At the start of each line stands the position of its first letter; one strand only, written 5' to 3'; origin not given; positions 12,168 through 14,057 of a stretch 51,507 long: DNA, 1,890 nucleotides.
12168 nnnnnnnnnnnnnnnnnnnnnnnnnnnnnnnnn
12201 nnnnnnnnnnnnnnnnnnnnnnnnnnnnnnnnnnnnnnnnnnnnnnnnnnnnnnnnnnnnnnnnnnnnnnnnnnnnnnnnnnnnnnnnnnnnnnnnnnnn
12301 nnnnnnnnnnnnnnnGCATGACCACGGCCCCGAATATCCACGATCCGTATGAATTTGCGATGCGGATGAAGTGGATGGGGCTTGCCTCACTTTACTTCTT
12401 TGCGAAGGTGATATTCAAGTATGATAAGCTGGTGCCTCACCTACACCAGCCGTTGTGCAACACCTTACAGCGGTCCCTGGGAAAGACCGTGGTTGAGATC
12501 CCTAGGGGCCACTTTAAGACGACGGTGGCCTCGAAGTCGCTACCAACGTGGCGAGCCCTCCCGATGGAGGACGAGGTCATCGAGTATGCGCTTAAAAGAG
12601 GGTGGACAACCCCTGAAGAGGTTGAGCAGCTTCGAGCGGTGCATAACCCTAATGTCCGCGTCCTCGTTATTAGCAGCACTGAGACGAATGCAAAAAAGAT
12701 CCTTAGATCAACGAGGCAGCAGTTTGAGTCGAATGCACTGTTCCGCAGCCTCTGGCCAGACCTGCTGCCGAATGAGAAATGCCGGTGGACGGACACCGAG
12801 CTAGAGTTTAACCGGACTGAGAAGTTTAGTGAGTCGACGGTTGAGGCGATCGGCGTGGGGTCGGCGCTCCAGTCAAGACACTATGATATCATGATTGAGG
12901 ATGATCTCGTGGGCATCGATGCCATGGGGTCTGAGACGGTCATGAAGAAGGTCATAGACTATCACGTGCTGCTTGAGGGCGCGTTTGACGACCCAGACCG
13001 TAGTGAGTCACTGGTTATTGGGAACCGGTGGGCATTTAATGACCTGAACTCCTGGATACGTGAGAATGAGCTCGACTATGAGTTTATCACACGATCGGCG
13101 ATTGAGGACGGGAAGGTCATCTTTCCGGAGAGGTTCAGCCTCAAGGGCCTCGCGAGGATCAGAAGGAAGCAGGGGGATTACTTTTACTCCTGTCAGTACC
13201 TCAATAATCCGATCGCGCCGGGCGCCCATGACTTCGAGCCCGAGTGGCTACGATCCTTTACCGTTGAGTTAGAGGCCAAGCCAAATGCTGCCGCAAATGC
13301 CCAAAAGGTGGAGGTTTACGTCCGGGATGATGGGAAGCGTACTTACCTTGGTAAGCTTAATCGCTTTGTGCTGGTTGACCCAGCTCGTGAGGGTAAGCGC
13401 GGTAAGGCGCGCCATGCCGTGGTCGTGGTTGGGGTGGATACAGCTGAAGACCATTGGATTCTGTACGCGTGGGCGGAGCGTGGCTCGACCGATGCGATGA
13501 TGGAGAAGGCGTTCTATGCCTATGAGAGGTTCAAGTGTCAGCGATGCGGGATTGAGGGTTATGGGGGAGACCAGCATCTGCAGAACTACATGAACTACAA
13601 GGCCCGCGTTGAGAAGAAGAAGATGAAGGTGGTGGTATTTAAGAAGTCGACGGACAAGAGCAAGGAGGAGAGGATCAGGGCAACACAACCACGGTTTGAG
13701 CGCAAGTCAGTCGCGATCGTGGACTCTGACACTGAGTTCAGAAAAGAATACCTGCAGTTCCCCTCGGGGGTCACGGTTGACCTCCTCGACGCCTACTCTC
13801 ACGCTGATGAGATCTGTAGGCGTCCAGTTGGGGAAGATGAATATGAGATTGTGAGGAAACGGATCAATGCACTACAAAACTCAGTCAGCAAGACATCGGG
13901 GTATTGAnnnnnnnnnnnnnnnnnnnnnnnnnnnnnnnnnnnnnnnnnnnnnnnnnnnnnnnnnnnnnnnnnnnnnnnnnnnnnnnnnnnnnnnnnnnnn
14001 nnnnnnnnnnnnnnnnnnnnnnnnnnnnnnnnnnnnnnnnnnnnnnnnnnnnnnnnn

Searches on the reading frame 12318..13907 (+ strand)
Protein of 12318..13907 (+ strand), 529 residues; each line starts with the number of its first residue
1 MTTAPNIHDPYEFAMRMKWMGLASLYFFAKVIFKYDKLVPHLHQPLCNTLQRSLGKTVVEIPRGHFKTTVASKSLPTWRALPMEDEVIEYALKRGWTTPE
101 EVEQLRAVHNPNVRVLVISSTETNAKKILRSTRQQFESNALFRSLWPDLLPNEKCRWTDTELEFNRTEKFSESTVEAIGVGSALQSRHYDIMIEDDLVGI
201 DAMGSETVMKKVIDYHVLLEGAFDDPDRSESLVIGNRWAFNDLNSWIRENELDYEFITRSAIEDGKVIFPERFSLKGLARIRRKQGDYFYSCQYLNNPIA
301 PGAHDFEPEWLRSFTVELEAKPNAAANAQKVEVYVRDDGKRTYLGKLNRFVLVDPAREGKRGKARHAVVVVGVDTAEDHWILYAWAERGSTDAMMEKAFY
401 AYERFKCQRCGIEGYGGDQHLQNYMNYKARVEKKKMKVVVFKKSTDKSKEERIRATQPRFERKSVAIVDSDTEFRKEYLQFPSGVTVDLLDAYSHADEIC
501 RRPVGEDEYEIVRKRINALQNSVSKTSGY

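Call 19: search_protein_families(library=pfam, proteins=[window:12318-13907:+], max_evalue=0.01)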
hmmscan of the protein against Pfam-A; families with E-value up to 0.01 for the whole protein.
window:12318-13907:+ (529 aa): 2 families
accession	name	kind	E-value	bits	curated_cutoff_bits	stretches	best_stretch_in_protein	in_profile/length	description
PF22530.2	Terminase-T7_RNaseH-like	-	0.0018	18.9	27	1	353-455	1-97/108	Terminase Bacteriophage T7, Ribonuclease H-like domain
PF17289.8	Terminase_6C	-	0.0074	16.7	22.6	0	353-470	3-114/155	Terminase RNaseH-like domain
